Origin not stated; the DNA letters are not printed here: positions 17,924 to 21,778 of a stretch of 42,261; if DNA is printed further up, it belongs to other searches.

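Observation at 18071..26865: Translationally coupled three-gene envelope module: 4xLamG secreted giant, two-TM TPR protein, membrane-anchored YD/Rhs shell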

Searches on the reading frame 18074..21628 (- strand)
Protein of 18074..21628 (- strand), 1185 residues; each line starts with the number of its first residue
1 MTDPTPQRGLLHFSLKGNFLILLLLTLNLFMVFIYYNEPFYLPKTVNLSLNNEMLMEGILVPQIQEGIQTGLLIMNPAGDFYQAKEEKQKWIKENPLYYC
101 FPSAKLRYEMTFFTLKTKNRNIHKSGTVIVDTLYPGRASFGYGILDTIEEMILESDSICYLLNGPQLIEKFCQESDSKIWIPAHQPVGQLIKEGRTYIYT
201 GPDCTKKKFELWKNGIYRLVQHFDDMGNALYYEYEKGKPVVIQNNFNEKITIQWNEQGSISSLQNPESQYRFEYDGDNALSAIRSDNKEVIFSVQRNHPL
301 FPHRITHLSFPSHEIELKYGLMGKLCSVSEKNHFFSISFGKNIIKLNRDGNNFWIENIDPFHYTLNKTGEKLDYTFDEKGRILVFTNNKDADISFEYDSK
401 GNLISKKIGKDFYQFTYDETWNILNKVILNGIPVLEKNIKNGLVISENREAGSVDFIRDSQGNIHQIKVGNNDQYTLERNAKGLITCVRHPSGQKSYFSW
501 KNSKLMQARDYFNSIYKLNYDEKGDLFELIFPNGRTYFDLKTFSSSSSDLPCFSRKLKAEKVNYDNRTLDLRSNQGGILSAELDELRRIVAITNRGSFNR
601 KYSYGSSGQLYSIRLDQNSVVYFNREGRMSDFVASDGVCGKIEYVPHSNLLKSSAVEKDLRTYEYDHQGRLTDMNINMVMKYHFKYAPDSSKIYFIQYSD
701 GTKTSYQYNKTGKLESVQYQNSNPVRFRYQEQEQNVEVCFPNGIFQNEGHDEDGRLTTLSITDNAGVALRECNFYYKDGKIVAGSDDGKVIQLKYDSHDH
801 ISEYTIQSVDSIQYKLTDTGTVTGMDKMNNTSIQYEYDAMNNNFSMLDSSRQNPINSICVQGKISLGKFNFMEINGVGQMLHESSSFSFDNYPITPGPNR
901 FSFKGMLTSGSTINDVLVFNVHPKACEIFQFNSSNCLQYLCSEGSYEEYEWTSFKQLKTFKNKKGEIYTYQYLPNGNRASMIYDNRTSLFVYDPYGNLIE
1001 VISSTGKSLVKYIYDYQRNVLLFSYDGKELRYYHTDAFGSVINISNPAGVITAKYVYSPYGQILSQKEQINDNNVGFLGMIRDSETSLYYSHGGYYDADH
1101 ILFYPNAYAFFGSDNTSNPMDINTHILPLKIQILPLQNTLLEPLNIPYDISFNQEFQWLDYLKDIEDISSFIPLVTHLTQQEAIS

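Call 10: search_protein_families(library=pfam, proteins=[window:18074-21628:-], max_evalue=0.1)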
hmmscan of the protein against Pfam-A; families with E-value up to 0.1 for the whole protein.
window:18074-21628:- (1185 aa): 2 families
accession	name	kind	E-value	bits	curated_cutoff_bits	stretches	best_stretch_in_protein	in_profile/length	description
PF05593.20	RHS_repeat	-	1.8e-14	54.1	22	0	992-1020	1-28/38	RHS Repeat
PF03572.23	Peptidase_S41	-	0.0044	17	24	1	537-595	4-61/165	Peptidase family S41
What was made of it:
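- The TPR assignment has no sequence-profile support (call 10).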

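Call 11: search_protein_families(library=ncbifam, proteins=[window:18074-21628:-], max_evalue=0.1)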
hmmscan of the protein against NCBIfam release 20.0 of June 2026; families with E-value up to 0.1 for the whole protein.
window:18074-21628:- (1185 aa): 3 families
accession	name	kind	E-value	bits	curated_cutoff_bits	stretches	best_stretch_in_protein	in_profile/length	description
TIGR01643.1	YD_repeat_2x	repeat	2.5e-16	59.4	15.8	0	587-623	5-41/42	YD repeat-containing protein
NF041261.1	RHS_core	equivalog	5.5e-14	51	2000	1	374-761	346-739/1261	RHS element core protein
TIGR03696.1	Rhs_assc_core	domain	0.00023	21.6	32.5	1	1057-1103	1-45/76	RHS repeat-associated core domain-containing protein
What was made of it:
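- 18071..21628 (-): 1185-aa type II membrane-anchored Rhs/YD cocoon protein. Layout: TM anchor (aa 19-37, nt 21518-21574), YD beta-hairpin shell (aa ~72-1100, nt 18329-21415), and a degenerate Rhs-associated core without catalytic aspartates. An alternative TTG start at 21634 overlaps the upstream stop codon. RHS_repeat, YD_repeat_2x and weak Rhs_assc_core hits (calls 10, 11).
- On Rhs/YD polymorphic toxins: RHS_repeat 1.8e-14, YD_repeat_2x 2.5e-16 (calls 10, 11). Rhs_assc_core scores only 21.6 bits (cutoff 32.5; call 11).
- On Bacterial teneurin-like proteins (TLP): No NHL hit in Pfam or NCBIfam (calls 10, 11).
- Checked: YD protein: RHS_repeat 1.8e-14, YD_repeat_2x 2.5e-16 (calls 10, 11).
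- No NHL, EGF, ABD or Tox-GHH domains were detected (calls 10, 11).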

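Call 25: find_homologous_proteins(query=window:18074-21628:-, max_evalue=1e-10)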
Query window:18074-21628:- (1185 aa): 30 proteins with E <= 1e-10 among 6513 candidates.
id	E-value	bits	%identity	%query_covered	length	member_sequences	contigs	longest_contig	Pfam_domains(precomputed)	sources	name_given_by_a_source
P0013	0.0e+0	2743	100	100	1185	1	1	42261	PF05593.20,PF25023.2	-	-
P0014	5.2e-207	708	34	98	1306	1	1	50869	PF05593.20,PF25023.2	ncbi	-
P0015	1.3e-33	134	20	79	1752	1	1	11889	PF05593.20,PF03793.25,PF25023.2,PF20148.5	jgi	jgi:RHS repeat-associated protein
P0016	2.8e-25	107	22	50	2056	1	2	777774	PF05593.20,PF25023.2,PF20148.5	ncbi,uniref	ncbi:RHS repeat-associated core domain-containing protein [Paenibacillus motobuensis]|uniref:Unchara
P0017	1.7e-24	104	19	74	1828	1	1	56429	PF05593.20,PF25023.2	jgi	jgi:RHS repeat-associated protein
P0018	2.4e-24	104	21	66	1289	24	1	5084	PF05593.20,PF25023.2,PF20148.5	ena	-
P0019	3.1e-24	103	21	45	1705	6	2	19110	PF05593.20,PF25023.2,PF20148.5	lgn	-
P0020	4.3e-24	103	21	45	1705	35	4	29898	PF05593.20,PF25023.2,PF20148.5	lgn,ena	-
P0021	5.7e-24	102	21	45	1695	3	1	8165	PF05593.20,PF25023.2,PF20148.5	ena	-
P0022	1.4e-23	101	20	65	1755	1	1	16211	PF05593.20,PF25023.2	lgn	-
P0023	3.2e-19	87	23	47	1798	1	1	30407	PF05593.20,PF25023.2,PF20148.5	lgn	-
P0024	1.3e-18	85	21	66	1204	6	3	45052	PF05593.20,PF25023.2,PF20148.5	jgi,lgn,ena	-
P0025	7.6e-18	82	20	73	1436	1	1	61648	PF05593.20,PF25023.2,PF20148.5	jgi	jgi:RHS repeat-associated protein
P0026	2.7e-17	80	20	75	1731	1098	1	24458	PF05593.20,PF25023.2,PF14751.12,PF20148.5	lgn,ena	-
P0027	3.2e-17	80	21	41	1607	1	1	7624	PF05593.20,PF25023.2,PF20148.5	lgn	-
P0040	8.1e-13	65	25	34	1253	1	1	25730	PF05593.20,PF25023.2,PF03412.22,PF20148.5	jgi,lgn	jgi:RHS repeat-associated protein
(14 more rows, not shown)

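Call 27: find_encoding_contigs(protein=P0014, flank=10000, max_places=2)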
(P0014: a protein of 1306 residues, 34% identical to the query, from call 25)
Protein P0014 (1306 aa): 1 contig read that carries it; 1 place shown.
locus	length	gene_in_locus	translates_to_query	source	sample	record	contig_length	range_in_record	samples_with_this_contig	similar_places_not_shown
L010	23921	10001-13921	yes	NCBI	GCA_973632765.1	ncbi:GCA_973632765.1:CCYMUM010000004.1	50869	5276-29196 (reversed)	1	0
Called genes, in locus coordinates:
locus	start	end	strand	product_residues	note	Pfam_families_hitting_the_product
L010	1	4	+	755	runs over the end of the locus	PF00330:Aconitase, PF00694:Aconitase_C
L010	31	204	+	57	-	-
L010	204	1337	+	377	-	PF00365:PFK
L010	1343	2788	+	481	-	PF00923:TAL_FSA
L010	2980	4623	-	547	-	PF07719:TPR_2 (faint)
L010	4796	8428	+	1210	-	-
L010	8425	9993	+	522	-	-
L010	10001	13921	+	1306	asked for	PF05593:RHS_repeat (faint), PF25023:TEN_YD-shell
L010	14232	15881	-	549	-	PF02463:SMC_N, PF13476:AAA_23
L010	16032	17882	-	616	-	PF04932:Wzy_C, PF13424:TPR_12 (faint), PF13428:TPR_14 (faint), PF13431:TPR_17 (faint), PF23240:HAT_PRP39_N (weak), PF00515:TPR_1 (weak), PF07719:TPR_2 (weak), PF13181:TPR_8 (weak), +1 more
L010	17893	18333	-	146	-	-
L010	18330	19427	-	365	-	PF00953:Glycos_transf_4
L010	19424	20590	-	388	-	PF13439:Glyco_transf_4, PF13579:Glyco_trans_4_4, PF13477:Glyco_trans_4_2, PF00534:Glycos_transf_1, PF13692:Glyco_trans_1_4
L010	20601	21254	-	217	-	PF00702:Hydrolase, PF13419:HAD_2, PF13242:Hydrolase_like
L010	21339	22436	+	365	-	PF03739:LptF_LptG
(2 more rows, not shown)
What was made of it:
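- The YD protein is tethered to the inner membrane of what is probably a diderm: a related MAG encodes LptF/LptG near its copy of the module (call 27).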

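Call 32: search_solved_structures(query=A2, max_evalue=0.001)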
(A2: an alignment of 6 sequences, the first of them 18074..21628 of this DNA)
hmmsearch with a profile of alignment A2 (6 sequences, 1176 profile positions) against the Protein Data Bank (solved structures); distinct sequences matched with E-value up to 0.001: 29.
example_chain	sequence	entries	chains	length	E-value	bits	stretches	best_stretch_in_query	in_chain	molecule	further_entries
7q97_A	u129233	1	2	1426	2e-30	108.6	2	1005-1096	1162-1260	Rhs family protein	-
8qjd_A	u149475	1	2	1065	3.9e-30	107.6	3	941-1093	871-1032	Salmonella bongori Rhs core domain (residues 360-1420)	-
8qjb_A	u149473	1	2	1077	4.5e-30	107.4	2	941-1093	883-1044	T6SS-associated Rhs core domain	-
8qjc_A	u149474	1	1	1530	4.8e-29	104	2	941-1093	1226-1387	T6SS-associated Rhs core and toxin domain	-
8h8a_A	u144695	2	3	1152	1.1e-27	99.5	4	213-491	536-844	Putative Rhs-family protein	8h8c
8h8b_A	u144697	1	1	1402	4.5e-27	97.5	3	580-833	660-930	Putative Rhs-family protein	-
7pq5_L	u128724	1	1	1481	5.7e-26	93.8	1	212-343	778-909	Tre23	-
8uy4_A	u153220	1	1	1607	3e-21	78.2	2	1023-1095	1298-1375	Tse15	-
8uxt_A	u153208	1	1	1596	3.4e-21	78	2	1023-1096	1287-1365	Tse15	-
9ifo_A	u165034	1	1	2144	2.7e-16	61.8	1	939-1082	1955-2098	Teneurin-Like Protein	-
9pt5_A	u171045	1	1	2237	2.8e-16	61.8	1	939-1082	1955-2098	Teneurin-like protein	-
8qja_A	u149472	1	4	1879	6.4e-16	60.5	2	447-704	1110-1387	Putative type VI secretion system YD repeat-containing Rhs element Vgr protein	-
8cp6_B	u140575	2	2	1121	6.3e-14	54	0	213-415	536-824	Toxin protein Tse5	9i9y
6fay_A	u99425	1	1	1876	4.2e-12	47.9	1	243-320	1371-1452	Odz3 protein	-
8fia_A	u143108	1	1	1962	6e-12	47.4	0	1004-1095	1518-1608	Teneurin-m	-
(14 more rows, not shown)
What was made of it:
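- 18071..21628 (-): PDB profile hits to Rhs cores at 2e-30 (call 32).
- On Rhs/YD polymorphic toxins: PDB Rhs cores at 2e-30 (call 32).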

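Call 82: predict_structure(alignment_id=A7)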
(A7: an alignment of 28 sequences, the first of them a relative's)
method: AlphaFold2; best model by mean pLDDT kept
length: 1185 residues; sequences in the alignment: 28
mean_pLDDT: 66.6   pTM: 0.44
mean pLDDT of the five models: 66.6, 65.2, 63.8, 63.0, 62.6
residues with pLDDT >= 90: 88; 70-90: 587; 50-70: 227; < 50: 283
segments of 3 or more residues with pLDDT < 50: 1-71, 356-371, 378-380, 538-562, 776-788, 862-871, 876-925, 1103-1109, 1112-1185
pLDDT, mean of each block of 10 residues (from residue 1): 23 27 31 27 23 31 28 71 73 83 74 87 86 69 78 83 73 69 65 90 87 89 91 90 91 90 88 86 84 74 78 79 70 65 60 51 40 52 61 72 71 62 52 56 63 75 80 84 86 87 86 82 69 55 29 33 60 59 78 70 81 83 80 76 73 68 80 79 80 83 84 82 82 74 83 81 71 48 50 83 75 82 80 77 74 67 39 45 29 31 33 34 52 74 82 81 91 80 89 80 83 80 83 80 83 77 75 79 81 68 48 38 35 26 26 24 23 28 34
secondary structure, 60 per line:
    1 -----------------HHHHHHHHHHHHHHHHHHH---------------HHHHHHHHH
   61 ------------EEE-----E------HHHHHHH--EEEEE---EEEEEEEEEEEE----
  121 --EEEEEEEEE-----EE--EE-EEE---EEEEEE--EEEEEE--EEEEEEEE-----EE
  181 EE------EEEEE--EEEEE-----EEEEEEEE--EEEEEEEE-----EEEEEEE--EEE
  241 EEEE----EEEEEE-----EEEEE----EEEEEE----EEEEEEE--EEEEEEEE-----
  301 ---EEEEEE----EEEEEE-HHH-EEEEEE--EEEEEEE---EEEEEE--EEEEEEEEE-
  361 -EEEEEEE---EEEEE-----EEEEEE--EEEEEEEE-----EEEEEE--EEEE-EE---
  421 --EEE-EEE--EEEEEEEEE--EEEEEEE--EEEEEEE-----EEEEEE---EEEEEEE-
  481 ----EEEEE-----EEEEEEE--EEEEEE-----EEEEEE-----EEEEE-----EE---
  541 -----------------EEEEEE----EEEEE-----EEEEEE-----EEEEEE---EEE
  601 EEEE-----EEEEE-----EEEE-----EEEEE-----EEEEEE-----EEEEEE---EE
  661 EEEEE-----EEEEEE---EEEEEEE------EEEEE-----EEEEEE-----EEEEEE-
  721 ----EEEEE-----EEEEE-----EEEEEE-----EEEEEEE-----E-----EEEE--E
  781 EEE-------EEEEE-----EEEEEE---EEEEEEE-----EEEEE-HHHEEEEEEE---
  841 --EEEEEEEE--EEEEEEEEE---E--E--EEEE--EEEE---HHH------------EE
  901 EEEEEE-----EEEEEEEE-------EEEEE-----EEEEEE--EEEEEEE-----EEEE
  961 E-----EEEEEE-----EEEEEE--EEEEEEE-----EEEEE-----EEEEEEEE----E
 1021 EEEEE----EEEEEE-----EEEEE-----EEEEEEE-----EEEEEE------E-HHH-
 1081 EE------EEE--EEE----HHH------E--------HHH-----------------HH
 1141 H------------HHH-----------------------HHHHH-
elements in order (helices of 4 or more, strands of 3 or more residues): H18-36 H52-60 E73-75 H88-94 E97-101 E105-116 E123-131 E144-146 E150-155 E158-163 E166-173 E179-182 E189-193 E196-200 E206-213 E216-223 E229-235 E238-244 E249-254 E260-264 E269-274 E279-285 E288-295 E304-309 E314-319 E325-330 E333-339 E343-348 E351-359 E362-368 E372-376 E382-387 E390-397 E403-408 E411-414 E423-425 E427-429 E432-440 E443-449 E452-458 E464-469 E473-479 E485-489 E495-501 E504-509 E515-520 E526-530 E558-563 E568-572 E578-583 E589-594 E598-604 E610-614 E620-623 E629-633 E639-644 E650-655 E659-665 E671-676 E680-686 E693-697 E703-708 E714-719 E725-729 E735-739 E745-750 E756-762 E774-777 E780-783 E791-795 E801-806 E810-816 E822-826 E831-837 E843-850 E853-861 E871-874 E877-880 E899-906 E912-919 E927-931 E937-942 E945-951 E957-961 E967-972 E978-983 E986-992 E998-1002 E1008-1015 E1020-1025 E1030-1035 E1041-1045 E1051-1057 E1063-1068 E1089-1091 E1094-1096 H1180-1184
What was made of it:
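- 18071..21628 (-): In the AF2 model residues 72-1100 are almost all beta-hairpins (call 82).
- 18854..19045 (-): Conserved ~64-residue insertion in the YD shell (aa ~862-925). Possibly a small Ig-like domain. Low AF2 confidence (call 82).
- On Bacterial teneurin-like proteins (TLP): Only ~35 residues lie between the anchor and the first beta-hairpins, which leaves no room for a propeller (call 82).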
